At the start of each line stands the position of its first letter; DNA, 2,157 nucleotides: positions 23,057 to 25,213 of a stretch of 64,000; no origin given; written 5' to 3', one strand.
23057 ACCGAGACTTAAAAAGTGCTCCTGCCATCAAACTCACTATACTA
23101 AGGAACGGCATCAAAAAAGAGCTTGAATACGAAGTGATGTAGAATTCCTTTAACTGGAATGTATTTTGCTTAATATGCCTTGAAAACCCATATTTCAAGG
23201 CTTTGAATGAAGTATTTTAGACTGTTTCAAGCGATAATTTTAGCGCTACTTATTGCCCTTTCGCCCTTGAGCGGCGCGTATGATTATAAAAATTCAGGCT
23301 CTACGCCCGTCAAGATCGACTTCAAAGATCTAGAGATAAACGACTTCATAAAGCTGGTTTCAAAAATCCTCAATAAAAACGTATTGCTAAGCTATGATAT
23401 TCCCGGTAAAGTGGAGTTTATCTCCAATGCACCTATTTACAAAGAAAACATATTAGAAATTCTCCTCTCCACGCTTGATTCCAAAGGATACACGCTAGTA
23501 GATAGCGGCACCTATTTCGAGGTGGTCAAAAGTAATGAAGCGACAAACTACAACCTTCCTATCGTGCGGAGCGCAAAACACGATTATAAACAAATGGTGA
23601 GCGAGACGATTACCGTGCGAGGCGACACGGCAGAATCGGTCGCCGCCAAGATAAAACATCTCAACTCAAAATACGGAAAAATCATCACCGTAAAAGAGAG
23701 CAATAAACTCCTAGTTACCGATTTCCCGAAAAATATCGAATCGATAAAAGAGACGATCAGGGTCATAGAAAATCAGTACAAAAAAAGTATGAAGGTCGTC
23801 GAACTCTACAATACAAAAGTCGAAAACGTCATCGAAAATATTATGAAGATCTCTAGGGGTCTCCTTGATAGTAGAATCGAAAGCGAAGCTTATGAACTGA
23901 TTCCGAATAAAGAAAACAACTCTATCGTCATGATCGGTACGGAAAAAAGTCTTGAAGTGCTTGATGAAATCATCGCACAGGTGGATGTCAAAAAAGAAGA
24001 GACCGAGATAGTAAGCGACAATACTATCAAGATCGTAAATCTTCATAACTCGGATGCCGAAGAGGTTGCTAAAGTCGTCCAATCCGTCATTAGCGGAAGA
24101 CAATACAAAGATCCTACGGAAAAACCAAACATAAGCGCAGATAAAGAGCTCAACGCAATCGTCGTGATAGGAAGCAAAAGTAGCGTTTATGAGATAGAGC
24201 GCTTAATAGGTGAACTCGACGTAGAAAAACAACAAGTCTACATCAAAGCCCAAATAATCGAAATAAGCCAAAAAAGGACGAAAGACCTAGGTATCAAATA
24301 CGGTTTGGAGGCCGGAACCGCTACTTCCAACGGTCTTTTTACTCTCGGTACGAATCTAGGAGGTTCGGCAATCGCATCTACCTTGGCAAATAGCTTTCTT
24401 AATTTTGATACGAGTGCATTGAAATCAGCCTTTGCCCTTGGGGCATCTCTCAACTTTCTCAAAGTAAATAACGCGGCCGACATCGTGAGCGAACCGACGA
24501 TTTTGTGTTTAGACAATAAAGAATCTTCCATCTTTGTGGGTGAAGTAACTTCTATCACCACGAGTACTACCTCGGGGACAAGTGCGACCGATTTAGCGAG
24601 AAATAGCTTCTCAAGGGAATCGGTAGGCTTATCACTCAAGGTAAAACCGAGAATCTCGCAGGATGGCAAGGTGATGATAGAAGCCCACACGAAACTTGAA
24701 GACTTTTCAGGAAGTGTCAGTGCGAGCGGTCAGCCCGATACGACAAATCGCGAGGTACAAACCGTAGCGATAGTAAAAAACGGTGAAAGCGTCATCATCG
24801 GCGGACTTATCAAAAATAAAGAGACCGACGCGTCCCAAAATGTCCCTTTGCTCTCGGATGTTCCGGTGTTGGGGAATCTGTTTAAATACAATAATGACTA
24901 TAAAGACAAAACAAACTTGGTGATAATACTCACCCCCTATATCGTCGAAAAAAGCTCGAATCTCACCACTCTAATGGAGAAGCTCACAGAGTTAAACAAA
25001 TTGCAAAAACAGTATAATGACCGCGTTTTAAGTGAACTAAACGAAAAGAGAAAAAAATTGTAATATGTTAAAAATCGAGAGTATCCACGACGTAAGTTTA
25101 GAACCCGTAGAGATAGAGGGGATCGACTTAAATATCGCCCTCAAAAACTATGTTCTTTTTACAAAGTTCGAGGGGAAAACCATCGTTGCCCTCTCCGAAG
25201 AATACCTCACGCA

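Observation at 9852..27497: Divergently organised T2SS locus with cargo-like genes promoter-proximal on both arms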

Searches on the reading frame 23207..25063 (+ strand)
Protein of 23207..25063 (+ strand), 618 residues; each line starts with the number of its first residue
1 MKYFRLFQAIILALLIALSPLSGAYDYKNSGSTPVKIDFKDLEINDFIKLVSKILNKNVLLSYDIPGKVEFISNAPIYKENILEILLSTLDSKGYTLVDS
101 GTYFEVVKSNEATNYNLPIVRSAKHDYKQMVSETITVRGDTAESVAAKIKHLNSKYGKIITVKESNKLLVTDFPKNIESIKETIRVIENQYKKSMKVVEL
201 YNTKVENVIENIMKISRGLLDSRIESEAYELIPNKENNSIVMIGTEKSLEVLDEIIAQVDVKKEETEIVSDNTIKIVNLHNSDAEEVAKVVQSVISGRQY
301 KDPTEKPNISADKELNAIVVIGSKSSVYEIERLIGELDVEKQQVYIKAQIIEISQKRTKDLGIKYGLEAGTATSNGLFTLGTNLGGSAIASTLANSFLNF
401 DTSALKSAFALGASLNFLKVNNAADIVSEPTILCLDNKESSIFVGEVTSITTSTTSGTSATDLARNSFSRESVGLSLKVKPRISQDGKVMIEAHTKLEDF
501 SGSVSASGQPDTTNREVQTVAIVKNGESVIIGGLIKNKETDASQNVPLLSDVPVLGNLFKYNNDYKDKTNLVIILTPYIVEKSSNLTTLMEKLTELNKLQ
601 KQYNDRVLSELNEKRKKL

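Call 5: search_protein_families(library=pfam, max_evalue=0.01, proteins=[window:23207-25063:+])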
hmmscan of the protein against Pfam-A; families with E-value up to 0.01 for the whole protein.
window:23207-25063:+ (618 aa): 3 families
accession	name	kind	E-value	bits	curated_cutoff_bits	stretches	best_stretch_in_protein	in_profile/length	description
PF00263.26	Secretin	-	2.8e-44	151.1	27.5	1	418-581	2-169/169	Bacterial type II and III secretion system protein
PF03958.22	Secretin_N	-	7.8e-25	87.3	28.2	3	275-343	2-69/69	Bacterial type II/III secretion system short domain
PF21305.2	type_II_gspD_N0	-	2.2e-17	63.1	27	1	37-101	1-65/71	GspD-like, N0 domain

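Call 7: search_protein_families(library=ncbifam, max_evalue=0.01, proteins=[window:23207-25063:+])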
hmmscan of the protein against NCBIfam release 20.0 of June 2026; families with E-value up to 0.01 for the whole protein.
window:23207-25063:+ (618 aa): 8 families
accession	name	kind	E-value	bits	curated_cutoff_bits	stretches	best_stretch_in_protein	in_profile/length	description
TIGR02517.1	type_II_gspD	equivalog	9.8e-110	367.8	351.35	1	37-587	1-597/600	type II secretion system secretin GspD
TIGR02515.1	IV_pilus_PilQ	subfamily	6e-61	206.7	284.35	2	234-581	62-428/428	type IV pilus secretin PilQ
TIGR02516.1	type_III_yscC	equivalog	4.7e-46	157.3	238.45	1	221-581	96-462/463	type III secretion system outer membrane ring subunit SctC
NF010083.0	PRK13568.1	equivalog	2.9e-39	135.1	554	2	236-581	88-418/419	DNA uptake porin HofQ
TIGR02519.1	pilus_MshL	equivalog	1.1e-38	132.9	250.2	1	310-580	2-290/290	pilus (MSHA type) biogenesis protein MshL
NF007851.2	PRK10560.1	exception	8.2e-31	107.2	598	1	255-581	100-410/412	DNA uptake porin HofQ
NF011873.0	PRK15346.1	equivalog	2.2e-26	92.6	524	1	302-565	231-479/499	EscC/YscC/HrcC family type III secretion system outer membrane ring protein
NF042912.1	Amuc_1098_fam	equivalog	6.4e-16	57.6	750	2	513-582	729-798/805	Amuc_1098 family type IV pilus outer membrane protein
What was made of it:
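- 23207..25063 (+): gspD secretin (618 aa). PilQ scores 207 and MshL 133 (calls 5, 7).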

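Call 12: find_related_loci(query=window:23207-25063:+, collection=genome_contigs, flank=10000)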
Query window:23207-25063:+ (618 aa) in genome_contigs; peptide patterns used: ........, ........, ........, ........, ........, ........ (x = any residue, [..] = any of these).
53 stretches matched a pattern, but none encodes a relative of the query by tblastn (E <= 1e-3).
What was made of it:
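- Tried and rejected: A genome scan with the single GspD protein found nothing (call 12).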

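Call 13: find_homologous_proteins(query=window:23207-25063:+, max_evalue=1e-20)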
Query window:23207-25063:+ (618 aa): 184 proteins with E <= 1e-20 among 8000 candidates; the best 120 are listed.
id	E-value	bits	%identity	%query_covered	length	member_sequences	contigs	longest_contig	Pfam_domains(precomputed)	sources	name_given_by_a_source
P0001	0.0e+0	1289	100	100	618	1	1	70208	PF21305.3,PF03958.23,PF00263.27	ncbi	-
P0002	3.2e-259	879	69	98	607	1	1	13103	PF21305.3,PF03958.23,PF00263.27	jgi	-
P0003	5.4e-182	625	51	100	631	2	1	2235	PF21305.3,PF03958.23,PF00263.27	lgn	-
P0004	5.3e-168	578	47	100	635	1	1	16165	PF21305.3,PF03958.23,PF00263.27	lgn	-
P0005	8.8e-167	574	49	98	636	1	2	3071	PF21305.3,PF03958.23,PF00263.27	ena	-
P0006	1.1e-153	531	45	97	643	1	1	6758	PF21305.3,PF03958.23,PF00263.27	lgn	-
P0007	5.8e-152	525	44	99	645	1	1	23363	PF21305.3,PF03958.23,PF00263.27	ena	-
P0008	3.3e-151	523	42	99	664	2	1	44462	PF21305.3,PF03958.23,PF00263.27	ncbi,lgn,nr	ncbi:MAG: type II secretion system secretin GspD [Campylobacteraceae bacterium]|nr:type II secretion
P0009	4.5e-150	519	45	98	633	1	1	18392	PF21305.3,PF03958.23,PF00263.27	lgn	-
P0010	5.5e-150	519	44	100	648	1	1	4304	PF21305.3,PF03958.23,PF00263.27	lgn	-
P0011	1.0e-149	518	44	99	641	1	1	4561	PF21305.3,PF03958.23,PF00263.27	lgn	-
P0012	2.5e-149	517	43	98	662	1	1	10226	PF21305.3,PF03958.23,PF00263.27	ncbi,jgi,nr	ncbi:MAG: type II secretion system secretin GspD [Campylobacteraceae bacterium]|jgi:general secretio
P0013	2.7e-149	517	45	98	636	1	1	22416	PF21305.3,PF03958.23,PF00263.27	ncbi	-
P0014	5.8e-148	512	46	98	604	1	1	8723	PF21305.3,PF03958.23,PF00263.27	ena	-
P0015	8.9e-148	512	44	100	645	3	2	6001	PF21305.3,PF03958.23,PF00263.27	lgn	-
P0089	5.5e-87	311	41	68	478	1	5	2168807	PF21305.3,PF03958.23,PF00263.27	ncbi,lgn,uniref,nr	ncbi:type II secretion system protein GspD [Aliarcobacter butzleri]|uniref:type II secretion system 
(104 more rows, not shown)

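Call 14: find_encoding_contigs(protein=P0001, flank=10000, max_places=3)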
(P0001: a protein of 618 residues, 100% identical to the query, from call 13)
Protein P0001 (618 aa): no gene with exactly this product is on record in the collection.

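Call 15: find_encoding_contigs(protein=P0002, flank=10000, max_places=3)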
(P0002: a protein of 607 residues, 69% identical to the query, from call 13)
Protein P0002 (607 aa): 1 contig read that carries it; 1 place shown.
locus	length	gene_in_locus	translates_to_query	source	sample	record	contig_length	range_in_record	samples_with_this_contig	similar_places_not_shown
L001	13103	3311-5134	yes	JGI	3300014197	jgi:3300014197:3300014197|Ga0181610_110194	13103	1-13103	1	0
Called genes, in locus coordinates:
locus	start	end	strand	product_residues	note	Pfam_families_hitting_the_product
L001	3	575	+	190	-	?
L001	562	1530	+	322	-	-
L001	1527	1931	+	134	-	-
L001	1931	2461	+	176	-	-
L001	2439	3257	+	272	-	PF13180:PDZ_2, PF00595:PDZ, PF17820:PDZ_6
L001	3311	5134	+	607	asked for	PF21305:type_II_gspD_N0, PF03958:Secretin_N, PF00263:Secretin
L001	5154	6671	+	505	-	PF00437:T2SSE, PF13191:AAA_16 (faint), PF13401:AAA_22 (weak)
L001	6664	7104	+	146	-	PF07963:N_methyl (weak)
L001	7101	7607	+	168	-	PF07963:N_methyl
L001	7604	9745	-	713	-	PF14827:dCache_3, PF00672:HAMP, PF00015:MCPsignal, PF13682:CZB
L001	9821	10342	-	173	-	PF00719:Pyrophosphatase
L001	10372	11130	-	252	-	PF00994:MoCF_biosynth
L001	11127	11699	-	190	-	PF13238:AAA_18 (faint), PF00406:ADK, PF13207:AAA_17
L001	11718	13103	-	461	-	?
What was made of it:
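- On Dedicated T2SS-plus-cargo unit (Pul/PulA, Etp/StcE, Sps/VapA type): The closest relative, L001, is cut off inside gspK (call 15).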

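Call 17: find_related_loci(query=A1, collection=genome_contigs, flank=10000)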
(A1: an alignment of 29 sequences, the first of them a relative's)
Query A1 (618 aa) in genome_contigs; peptide patterns used: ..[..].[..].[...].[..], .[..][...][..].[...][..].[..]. (x = any residue, [..] = any of these).
594 stretches matched a pattern; 550 encode a relative of the query (tblastn E <= 1e-3); the best 80 are kept; 80 distinct loci.
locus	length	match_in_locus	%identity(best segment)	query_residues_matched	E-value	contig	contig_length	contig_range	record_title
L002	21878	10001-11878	44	4-611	1e-170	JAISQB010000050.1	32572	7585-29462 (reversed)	MAG: Campylobacteraceae bacterium isolate Kf353_bin114 k119_972200, whole genome shotgun sequence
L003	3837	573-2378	46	3-603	2e-171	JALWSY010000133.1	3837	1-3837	MAG: Sulfurimonas sp. isolate M2_metabat2_scaf2bin.117 M2_NODE_49075_length_3837_cov_2.000809, whole genome shotgun sequ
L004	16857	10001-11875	43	1-614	2e-162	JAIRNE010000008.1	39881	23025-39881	MAG: Campylobacteraceae bacterium isolate Cd354_bin15 k119_804338, whole genome shotgun sequence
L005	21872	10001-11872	42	1-614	2e-162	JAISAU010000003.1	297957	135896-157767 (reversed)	MAG: Campylobacteraceae bacterium isolate Gx481_bin170 k119_3854924, whole genome shotgun sequence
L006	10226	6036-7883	43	4-611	5e-162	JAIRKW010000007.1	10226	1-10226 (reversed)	MAG: Campylobacteraceae bacterium isolate Cc175_bin2 k119_504957, whole genome shotgun sequence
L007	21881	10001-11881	42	1-614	4e-161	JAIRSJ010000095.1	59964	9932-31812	MAG: Campylobacteraceae bacterium isolate Ct408_bin2 k119_239326, whole genome shotgun sequence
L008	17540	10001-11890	41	1-614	1e-158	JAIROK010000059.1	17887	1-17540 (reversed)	MAG: Campylobacteraceae bacterium isolate Cd354_bin72 k119_972821, whole genome shotgun sequence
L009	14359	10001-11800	43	1-611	2e-156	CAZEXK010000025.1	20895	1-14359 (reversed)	MAG TPA_asm: uncultured Helicobacter sp. isolate SRP345593_co1_100 genome assembly, contig: NODE_534_length_20895_cov_13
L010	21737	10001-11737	41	35-617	4e-149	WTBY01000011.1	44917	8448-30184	MAG: Helicobacteraceae bacterium isolate GLR69 c_000000024080, whole genome shotgun sequence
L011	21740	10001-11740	42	35-616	9e-148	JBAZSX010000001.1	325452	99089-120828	MAG: Sulfurimonas sp. isolate SO_2017_GW1_186 NODE_249_length_325452_cov_5.510686_OW334_2017, whole genome shotgun seque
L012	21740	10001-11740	42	35-616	2e-147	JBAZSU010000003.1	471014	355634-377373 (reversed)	MAG: Sulfurimonas sp. isolate SO_2017_GW1_182 NODE_128_length_471014_cov_9.258459_OW334_2017, whole genome shotgun seque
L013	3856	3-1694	42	47-617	3e-152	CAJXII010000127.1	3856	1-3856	MAG TPA_asm: uncultured Arcobacter sp. isolate ERR1163088_bin.1_MetaBAT_v2.12.1_MAG genome assembly, contig: NODE_835_le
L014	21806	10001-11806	41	4-617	4e-147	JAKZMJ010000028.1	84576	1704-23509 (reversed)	MAG: Sulfurospirillum sp. isolate MAG-6 NODE_NODE_48+_length_84576_cov_1, whole genome shotgun sequence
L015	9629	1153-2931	41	6-603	3e-147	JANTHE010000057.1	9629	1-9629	MAG: Sulfuricurvum sp. isolate bin20014 c_000000001125, whole genome shotgun sequence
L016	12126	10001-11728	42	35-614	2e-146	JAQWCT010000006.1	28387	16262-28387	MAG: Sulfurospirillaceae bacterium isolate STF2_34 NODE_3698_length_28387_cov_2.862527_Sandtown_F2, whole genome shotgun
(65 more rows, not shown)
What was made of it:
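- The clade has 550 relatives among species genomes (call 17).
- Tried and rejected: An alignment was needed (call 17).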

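Call 48: search_dna_similar(query=window:23207-25060:+, collection=plasmids, mode=protein, max_rows=12, rows=best)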
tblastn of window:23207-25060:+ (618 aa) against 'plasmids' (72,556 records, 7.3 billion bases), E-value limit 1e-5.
Records with a match: 1268; places in all: 1487; records where one place covers at least 80% of the query: 459.
Best place of each record, by identity: <60% 1268.
By first word of the organism name: Escherichia 438; Ralstonia 137; Shigella 105; Yersinia 94; Sinorhizobium 85; Rhizobium 68; Pseudosulfitobacter 31; Aeromonas 20; Burkholderia 19; Bradyrhizobium 18; and 81 more.
By predicted mobility (MOB-suite, as given by PLSDB): non-mobilizable 659; mobilizable 344; conjugative 265.
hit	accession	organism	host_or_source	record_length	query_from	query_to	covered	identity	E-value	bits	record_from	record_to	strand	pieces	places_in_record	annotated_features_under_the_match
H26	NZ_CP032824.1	Aliarcobacter cryaerophilus ATCC 43158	bovine,cell culture,Aborted bovine ...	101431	37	613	93%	42.0%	4e-120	400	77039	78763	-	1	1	secretin N-terminal domain-containing protein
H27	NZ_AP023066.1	Nitratiruptor sp. YY09-18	-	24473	35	618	94%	41.1%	7e-123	407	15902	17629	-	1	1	secretin N-terminal domain-containing protein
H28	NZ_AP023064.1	Nitratiruptor sp. YY08-26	-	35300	35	611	93%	40.1%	2e-121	404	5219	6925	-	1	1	gspD: type II secretion system secretin GspD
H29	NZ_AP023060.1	Nitratiruptor sp. YY08-13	-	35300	35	611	93%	40.1%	2e-121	404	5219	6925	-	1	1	gspD: type II secretion system secretin GspD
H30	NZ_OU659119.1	Providencia alcalifaciens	Canis lupus familiaris,intestine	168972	19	610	96%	25.9%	3e-41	168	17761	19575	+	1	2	gspD: type II secretion system secretin GspD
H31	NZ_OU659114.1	Providencia alcalifaciens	Canis lupus familiaris,intestine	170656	19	610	96%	25.9%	3e-41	168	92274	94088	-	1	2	gspD: type II secretion system secretin GspD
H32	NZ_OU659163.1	Providencia alcalifaciens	Canis lupus familiaris,intestine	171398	19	610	96%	25.9%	3e-41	168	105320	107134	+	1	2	gspD: type II secretion system secretin GspD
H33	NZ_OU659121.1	Providencia alcalifaciens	Canis lupus familiaris,intestine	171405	19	610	96%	25.9%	3e-41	168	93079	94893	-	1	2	gspD: type II secretion system secretin GspD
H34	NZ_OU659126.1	Providencia alcalifaciens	Canis lupus familiaris,intestine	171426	19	610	96%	25.9%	3e-41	168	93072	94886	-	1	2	gspD: type II secretion system secretin GspD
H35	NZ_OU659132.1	Providencia alcalifaciens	Canis lupus familiaris,intestine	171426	19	610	96%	25.9%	3e-41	168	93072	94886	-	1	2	gspD: type II secretion system secretin GspD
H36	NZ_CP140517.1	Escherichia coli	-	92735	38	618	94%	26.1%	1e-39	164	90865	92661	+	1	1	none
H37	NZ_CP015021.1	Escherichia coli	Bovine carcass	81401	38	618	94%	26.1%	1e-39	164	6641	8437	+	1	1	etpD: variant type II secretion system secretin EtpD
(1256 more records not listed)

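Call 50: get_annotated_region(hit=H37, flank=11000)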
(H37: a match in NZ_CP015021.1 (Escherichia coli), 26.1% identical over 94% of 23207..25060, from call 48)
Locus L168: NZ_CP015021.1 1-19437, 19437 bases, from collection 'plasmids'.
description: Escherichia coli strain 28RC1 plasmid p28RC1, complete sequence
organism: Escherichia coli (NCBI taxid 562)
taxonomy: Bacteria; Pseudomonadota; Gammaproteobacteria; Enterobacterales; Enterobacteriaceae; Escherichia; Escherichia coli
host: -; source: Bovine carcass; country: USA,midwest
typing (MOB-suite, as given by PLSDB): non-mobilizable; replicon IncFIA,IncFIB
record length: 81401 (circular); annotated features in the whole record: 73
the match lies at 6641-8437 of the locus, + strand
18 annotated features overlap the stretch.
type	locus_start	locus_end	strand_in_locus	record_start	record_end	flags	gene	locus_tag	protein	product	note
CDS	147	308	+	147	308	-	-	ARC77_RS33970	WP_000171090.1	hypothetical protein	-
CDS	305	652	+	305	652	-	tnpB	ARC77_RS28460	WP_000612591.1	IS66 family insertion sequence element accessory protein TnpB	-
CDS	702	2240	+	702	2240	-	-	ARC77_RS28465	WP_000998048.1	IS66-like element ISEc8 family transposase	GO:0006313 - DNA transposition [Evidence IEA]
CDS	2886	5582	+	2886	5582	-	stcE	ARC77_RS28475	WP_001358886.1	M66 family glycomucinase StcE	-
CDS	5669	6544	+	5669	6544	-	gspC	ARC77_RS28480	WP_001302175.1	type II secretion system protein GspC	GO:0015628 - protein secretion by the type II secretion system [Evidence IEA]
CDS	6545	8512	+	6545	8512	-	etpD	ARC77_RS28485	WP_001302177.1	variant type II secretion system secretin EtpD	-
CDS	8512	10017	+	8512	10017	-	gspE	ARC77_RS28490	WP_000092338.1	type II secretion system ATPase GspE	GO:0015628 - protein secretion by the type II secretion system [Evidence IEA]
CDS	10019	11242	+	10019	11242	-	gspF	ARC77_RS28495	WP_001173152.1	type II secretion system inner membrane protein GspF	GO:0015628 - protein secretion by the type II secretion system [Evidence IEA]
CDS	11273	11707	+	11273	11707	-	gspG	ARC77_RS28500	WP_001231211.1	type II secretion system major pseudopilin GspG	GO:0015628 - protein secretion by the type II secretion system [Evidence IEA]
CDS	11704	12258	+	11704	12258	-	gspH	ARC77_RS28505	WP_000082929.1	type II secretion system minor pseudopilin GspH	GO:0015628 - protein secretion by the type II secretion system [Evidence IEA]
CDS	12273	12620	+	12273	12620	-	gspI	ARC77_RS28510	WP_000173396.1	type II secretion system minor pseudopilin GspI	GO:0015628 - protein secretion by the type II secretion system [Evidence IEA]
CDS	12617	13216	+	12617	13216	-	gspJ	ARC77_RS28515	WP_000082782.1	type II secretion system minor pseudopilin GspJ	GO:0015628 - protein secretion by the type II secretion system [Evidence IEA]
CDS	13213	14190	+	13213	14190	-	gspK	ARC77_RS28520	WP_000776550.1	type II secretion system minor pseudopilin GspK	GO:0009306 - protein secretion [Evidence IEA]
CDS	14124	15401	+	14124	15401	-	gspL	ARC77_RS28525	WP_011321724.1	type II secretion system protein GspL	GO:0015628 - protein secretion by the type II secretion system [Evidence IEA]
CDS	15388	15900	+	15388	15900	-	-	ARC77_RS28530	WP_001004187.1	type II secretion system protein M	-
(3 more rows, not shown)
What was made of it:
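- stcE lies directly upstream of etpC-O, as annotated on a plasmid record (call 50).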

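Call 51: get_annotated_region(hit=H30, flank=11000)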
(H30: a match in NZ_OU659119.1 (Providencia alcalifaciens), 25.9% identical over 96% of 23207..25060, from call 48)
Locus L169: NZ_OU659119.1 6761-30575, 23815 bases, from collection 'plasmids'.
description: Providencia alcalifaciens strain 2019-01-3283-1-1 isolate 2019-01-3283-1-1 plasmid 2, complete sequence
organism: Providencia alcalifaciens (NCBI taxid 126385)
taxonomy: Bacteria; Pseudomonadota; Gammaproteobacteria; Enterobacterales; Morganellaceae; Providencia; Providencia alcalifaciens
host: -; source: Canis lupus familiaris,intestine; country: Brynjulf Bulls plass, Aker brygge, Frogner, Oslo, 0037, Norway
typing (MOB-suite, as given by PLSDB): non-mobilizable; replicon rep_cluster_1220
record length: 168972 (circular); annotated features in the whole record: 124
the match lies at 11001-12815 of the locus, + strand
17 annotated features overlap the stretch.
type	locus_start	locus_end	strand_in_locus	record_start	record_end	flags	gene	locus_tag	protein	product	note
CDS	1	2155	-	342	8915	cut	-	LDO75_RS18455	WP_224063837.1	TcdA/TcdB catalytic glycosyltransferase domain-containing protein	-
CDS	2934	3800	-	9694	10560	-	-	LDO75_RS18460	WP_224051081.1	YopJ/AvrA family T3SS effector serine/threonine acetyltransferase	-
CDS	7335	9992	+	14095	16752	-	-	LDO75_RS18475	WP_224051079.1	M66 family metalloprotease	-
CDS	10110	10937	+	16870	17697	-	gspC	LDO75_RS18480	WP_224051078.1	type II secretion system protein GspC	GO:0015628 - protein secretion by the type II secretion system [Evidence IEA]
CDS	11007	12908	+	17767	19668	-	gspD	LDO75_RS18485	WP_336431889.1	type II secretion system secretin GspD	GO:0015628 - protein secretion by the type II secretion system [Evidence IEA]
CDS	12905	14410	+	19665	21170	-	gspE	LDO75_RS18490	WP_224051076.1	type II secretion system ATPase GspE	GO:0015628 - protein secretion by the type II secretion system [Evidence IEA]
CDS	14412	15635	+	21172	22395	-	gspF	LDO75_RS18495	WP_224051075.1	type II secretion system inner membrane protein GspF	GO:0015628 - protein secretion by the type II secretion system [Evidence IEA]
CDS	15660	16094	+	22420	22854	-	gspG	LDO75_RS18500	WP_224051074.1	type II secretion system major pseudopilin GspG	GO:0015628 - protein secretion by the type II secretion system [Evidence IEA]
CDS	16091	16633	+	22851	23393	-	gspH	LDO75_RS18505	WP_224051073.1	type II secretion system minor pseudopilin GspH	GO:0015628 - protein secretion by the type II secretion system [Evidence IEA]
CDS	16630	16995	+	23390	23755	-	gspI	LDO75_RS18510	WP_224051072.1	type II secretion system minor pseudopilin GspI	GO:0015628 - protein secretion by the type II secretion system [Evidence IEA]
CDS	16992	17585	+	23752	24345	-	gspJ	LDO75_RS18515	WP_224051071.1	type II secretion system minor pseudopilin GspJ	GO:0015628 - protein secretion by the type II secretion system [Evidence IEA]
CDS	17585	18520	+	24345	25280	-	gspK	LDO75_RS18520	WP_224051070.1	type II secretion system minor pseudopilin GspK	GO:0009306 - protein secretion [Evidence IEA]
CDS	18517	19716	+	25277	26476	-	gspL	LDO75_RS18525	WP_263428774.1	type II secretion system protein GspL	GO:0015628 - protein secretion by the type II secretion system [Evidence IEA]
CDS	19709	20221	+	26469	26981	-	-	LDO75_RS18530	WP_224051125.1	type II secretion system protein M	-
CDS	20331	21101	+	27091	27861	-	-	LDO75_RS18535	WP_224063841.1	A24 family peptidase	-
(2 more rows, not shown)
